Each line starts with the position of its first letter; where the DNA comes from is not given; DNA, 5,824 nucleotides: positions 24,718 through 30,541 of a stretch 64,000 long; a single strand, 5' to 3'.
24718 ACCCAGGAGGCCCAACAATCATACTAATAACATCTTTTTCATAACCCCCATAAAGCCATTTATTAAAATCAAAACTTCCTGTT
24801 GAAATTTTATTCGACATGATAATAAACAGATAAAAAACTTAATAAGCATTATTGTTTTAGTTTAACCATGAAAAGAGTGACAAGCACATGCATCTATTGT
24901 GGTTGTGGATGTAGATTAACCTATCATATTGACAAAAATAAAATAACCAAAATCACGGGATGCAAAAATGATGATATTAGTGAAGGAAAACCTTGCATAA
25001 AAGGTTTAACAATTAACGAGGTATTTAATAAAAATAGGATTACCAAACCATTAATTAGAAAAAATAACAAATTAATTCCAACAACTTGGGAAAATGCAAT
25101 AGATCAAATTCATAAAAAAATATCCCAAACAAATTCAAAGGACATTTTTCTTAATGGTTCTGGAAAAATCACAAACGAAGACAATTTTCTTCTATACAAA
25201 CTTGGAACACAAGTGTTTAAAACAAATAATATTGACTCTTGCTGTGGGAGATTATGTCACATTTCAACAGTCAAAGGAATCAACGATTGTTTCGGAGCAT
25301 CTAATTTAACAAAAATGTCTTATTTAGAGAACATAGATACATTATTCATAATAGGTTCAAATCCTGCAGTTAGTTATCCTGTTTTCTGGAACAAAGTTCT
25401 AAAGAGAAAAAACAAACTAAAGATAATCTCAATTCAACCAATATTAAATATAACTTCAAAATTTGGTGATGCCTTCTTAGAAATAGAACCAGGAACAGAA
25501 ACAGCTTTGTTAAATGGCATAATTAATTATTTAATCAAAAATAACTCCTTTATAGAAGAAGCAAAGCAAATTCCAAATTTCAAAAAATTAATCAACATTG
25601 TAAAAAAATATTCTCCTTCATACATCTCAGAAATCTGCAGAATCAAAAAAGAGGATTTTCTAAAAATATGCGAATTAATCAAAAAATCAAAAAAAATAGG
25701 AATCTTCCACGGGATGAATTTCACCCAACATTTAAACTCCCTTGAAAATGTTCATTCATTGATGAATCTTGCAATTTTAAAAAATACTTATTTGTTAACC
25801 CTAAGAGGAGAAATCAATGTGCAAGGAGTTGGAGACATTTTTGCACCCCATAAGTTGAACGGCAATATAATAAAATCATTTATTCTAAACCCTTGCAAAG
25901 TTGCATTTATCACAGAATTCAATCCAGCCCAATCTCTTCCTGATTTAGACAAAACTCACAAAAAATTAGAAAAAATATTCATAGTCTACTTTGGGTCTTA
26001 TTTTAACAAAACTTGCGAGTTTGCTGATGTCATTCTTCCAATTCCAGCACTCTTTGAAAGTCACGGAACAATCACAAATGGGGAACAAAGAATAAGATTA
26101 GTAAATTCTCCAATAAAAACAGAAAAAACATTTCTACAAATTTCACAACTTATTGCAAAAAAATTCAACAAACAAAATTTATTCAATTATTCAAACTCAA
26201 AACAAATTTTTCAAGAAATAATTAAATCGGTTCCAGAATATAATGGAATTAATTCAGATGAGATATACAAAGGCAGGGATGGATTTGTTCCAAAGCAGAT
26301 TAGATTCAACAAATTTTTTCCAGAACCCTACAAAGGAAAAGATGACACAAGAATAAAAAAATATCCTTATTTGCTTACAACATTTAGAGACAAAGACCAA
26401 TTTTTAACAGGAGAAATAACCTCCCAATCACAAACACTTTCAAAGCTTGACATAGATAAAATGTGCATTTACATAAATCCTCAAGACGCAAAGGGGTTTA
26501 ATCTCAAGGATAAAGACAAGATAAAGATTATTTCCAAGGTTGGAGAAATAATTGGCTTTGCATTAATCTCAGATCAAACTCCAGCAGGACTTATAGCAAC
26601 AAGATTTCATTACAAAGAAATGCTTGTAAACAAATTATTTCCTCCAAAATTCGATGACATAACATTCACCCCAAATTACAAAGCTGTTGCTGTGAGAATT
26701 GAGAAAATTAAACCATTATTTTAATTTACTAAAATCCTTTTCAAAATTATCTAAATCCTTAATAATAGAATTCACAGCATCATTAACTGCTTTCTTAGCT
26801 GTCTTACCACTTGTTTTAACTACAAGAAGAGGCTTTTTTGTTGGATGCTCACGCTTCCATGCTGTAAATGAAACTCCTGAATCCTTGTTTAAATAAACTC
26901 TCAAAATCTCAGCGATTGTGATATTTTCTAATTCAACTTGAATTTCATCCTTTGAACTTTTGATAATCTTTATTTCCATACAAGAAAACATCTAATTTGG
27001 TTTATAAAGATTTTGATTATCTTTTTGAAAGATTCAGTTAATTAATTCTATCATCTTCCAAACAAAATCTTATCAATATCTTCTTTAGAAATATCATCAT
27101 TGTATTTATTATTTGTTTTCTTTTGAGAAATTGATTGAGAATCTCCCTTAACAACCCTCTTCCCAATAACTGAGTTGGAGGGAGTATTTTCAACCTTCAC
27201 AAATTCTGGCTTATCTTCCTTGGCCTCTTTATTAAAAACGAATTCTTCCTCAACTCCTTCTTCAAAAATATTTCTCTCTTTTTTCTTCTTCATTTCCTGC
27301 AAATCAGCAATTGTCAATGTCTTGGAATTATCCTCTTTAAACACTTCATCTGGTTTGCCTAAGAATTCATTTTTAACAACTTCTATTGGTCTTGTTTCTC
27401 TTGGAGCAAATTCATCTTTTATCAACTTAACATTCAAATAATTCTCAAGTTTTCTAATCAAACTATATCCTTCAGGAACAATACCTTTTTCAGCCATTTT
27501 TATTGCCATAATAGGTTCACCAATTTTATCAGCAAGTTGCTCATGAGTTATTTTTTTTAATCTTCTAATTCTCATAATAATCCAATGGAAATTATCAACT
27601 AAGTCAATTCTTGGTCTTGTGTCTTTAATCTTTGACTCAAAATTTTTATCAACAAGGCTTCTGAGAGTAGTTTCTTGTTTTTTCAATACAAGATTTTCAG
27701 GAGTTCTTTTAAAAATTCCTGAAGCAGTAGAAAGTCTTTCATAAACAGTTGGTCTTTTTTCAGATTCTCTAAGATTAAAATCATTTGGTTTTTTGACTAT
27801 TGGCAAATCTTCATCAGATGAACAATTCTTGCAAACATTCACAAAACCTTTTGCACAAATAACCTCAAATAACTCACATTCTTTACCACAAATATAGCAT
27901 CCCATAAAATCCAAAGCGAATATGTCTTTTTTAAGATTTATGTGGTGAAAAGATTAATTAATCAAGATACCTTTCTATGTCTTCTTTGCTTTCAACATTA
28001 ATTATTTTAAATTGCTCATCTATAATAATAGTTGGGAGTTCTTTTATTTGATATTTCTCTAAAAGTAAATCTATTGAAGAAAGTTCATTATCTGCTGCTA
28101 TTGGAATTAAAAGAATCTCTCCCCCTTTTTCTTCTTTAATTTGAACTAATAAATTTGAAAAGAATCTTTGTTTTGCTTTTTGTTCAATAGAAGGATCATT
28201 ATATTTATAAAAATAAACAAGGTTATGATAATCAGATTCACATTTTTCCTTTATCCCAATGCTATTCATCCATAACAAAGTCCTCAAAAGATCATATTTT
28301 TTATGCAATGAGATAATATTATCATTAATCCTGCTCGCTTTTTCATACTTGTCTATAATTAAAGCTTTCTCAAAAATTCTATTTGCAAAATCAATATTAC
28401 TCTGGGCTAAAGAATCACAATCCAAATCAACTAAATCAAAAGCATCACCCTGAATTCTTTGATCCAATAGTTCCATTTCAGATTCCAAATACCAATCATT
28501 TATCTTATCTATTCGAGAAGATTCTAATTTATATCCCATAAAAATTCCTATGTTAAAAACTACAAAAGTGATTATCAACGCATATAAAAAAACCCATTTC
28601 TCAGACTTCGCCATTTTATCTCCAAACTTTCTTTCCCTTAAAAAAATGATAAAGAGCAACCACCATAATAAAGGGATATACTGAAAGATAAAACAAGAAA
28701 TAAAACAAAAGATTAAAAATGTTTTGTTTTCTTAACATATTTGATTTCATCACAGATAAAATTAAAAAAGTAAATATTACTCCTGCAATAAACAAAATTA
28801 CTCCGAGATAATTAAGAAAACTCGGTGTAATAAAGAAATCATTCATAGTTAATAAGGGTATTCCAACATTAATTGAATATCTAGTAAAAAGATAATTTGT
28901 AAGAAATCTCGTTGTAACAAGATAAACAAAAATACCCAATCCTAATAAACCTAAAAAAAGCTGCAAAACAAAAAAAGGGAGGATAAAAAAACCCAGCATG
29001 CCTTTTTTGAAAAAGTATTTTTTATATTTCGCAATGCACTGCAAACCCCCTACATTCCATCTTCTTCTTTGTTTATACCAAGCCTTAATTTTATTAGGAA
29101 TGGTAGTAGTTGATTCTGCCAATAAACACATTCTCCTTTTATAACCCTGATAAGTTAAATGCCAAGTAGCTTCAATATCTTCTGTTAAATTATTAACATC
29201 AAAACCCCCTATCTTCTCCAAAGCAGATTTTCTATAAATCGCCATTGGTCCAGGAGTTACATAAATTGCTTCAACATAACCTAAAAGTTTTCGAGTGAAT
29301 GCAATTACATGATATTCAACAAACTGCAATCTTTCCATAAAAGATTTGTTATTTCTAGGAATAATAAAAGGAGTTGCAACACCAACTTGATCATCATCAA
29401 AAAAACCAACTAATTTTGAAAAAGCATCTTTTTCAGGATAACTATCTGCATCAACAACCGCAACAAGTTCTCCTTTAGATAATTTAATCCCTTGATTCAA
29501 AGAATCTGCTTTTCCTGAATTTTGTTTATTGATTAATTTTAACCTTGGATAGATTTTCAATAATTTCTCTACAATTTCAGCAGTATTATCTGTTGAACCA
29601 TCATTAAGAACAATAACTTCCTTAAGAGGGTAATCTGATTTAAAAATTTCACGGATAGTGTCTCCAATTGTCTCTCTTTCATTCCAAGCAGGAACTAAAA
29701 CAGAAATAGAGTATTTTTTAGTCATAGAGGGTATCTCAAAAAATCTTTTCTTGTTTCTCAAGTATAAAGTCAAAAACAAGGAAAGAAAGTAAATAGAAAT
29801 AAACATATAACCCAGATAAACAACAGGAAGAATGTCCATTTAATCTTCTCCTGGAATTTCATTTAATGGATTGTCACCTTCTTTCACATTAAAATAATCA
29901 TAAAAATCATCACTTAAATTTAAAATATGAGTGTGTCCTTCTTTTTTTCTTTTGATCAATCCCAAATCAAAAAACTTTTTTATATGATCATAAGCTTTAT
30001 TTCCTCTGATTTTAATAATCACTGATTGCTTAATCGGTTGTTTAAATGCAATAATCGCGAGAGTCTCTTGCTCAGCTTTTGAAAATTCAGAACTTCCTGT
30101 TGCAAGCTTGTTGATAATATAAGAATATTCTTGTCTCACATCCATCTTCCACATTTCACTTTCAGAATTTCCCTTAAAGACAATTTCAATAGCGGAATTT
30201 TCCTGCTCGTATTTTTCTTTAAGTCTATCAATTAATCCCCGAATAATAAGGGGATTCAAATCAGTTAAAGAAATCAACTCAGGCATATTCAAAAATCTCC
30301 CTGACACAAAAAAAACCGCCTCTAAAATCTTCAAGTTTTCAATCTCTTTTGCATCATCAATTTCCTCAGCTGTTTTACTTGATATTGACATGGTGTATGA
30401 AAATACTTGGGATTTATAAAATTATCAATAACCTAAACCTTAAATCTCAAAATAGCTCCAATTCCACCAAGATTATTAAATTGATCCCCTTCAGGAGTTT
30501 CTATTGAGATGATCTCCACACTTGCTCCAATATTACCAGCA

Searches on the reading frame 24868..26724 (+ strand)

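Call 19: search_protein_families(library=pfam, proteins=[window:24868-26724:+], max_evalue=0.001)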
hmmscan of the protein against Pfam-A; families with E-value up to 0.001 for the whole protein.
window:24868-26724:+ (618 aa): 3 families
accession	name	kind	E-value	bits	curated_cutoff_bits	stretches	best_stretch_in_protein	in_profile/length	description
PF00384.28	Molybdopterin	-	1.4e-38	133.3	24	1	57-411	1-329/353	Molybdopterin oxidoreductase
PF01568.27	Molydop_binding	-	2.9e-17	63.1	26.8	1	502-607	2-109/110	Molydopterin dinucleotide binding domain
PF04879.21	Molybdop_Fe4S4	-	5.5e-11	42.7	22.7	1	1-52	1-52/55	Molybdopterin oxidoreductase Fe4S4 domain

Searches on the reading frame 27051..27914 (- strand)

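Call 9: search_protein_families(library=pfam, proteins=[window:27051-27914:-], max_evalue=0.001)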
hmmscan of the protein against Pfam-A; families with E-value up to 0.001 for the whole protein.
window:27051-27914:- (287 aa): 1 family
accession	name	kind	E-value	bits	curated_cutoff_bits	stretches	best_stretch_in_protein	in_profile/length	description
PF01381.28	HTH_3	-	0.00014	22.3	23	1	113-164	1-52/55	Helix-turn-helix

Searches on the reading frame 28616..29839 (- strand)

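Call 9: search_protein_families(library=pfam, proteins=[window:28616-29839:-], max_evalue=0.001)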
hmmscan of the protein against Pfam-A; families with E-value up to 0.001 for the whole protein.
window:28616-29839:- (407 aa): 5 families
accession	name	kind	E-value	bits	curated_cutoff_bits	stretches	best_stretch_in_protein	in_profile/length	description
PF00535.33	Glycos_transf_2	-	2.5e-35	122.3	23.3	1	46-211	1-168/168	Glycosyl transferase family 2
PF13641.12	Glyco_tranf_2_3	-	1.2e-27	97.9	27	1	45-262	3-228/230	Glycosyltransferase like family 2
PF13632.12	Glyco_trans_2_3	-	7.9e-19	68.7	27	1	126-321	2-153/198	Glycosyl transferase family group 2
PF10111.15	Glyco_tranf_2_2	-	7.4e-13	49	27.3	1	46-216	1-184/276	Glycosyltransferase like family 2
PF13506.12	Glyco_transf_21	-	1.4e-09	38.1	21.7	1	110-262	18-173/174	Glycosyl transferase family 21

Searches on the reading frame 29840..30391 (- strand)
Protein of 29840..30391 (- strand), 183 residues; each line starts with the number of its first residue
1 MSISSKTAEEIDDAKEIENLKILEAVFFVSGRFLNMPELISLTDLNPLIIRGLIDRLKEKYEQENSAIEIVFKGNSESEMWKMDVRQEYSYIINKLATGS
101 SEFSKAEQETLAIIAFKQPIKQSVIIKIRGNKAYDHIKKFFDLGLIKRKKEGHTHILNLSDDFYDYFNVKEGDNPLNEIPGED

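Call 9: search_protein_families(library=pfam, proteins=[window:29840-30391:-], max_evalue=0.001)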
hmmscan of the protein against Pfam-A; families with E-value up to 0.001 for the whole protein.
window:29840-30391:- (183 aa): 1 family
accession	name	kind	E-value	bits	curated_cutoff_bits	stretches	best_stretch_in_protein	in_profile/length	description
PF04079.22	SMC_ScpB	-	2.5e-32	112.1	27.4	1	22-171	2-153/160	Segregation and condensation complex subunit ScpB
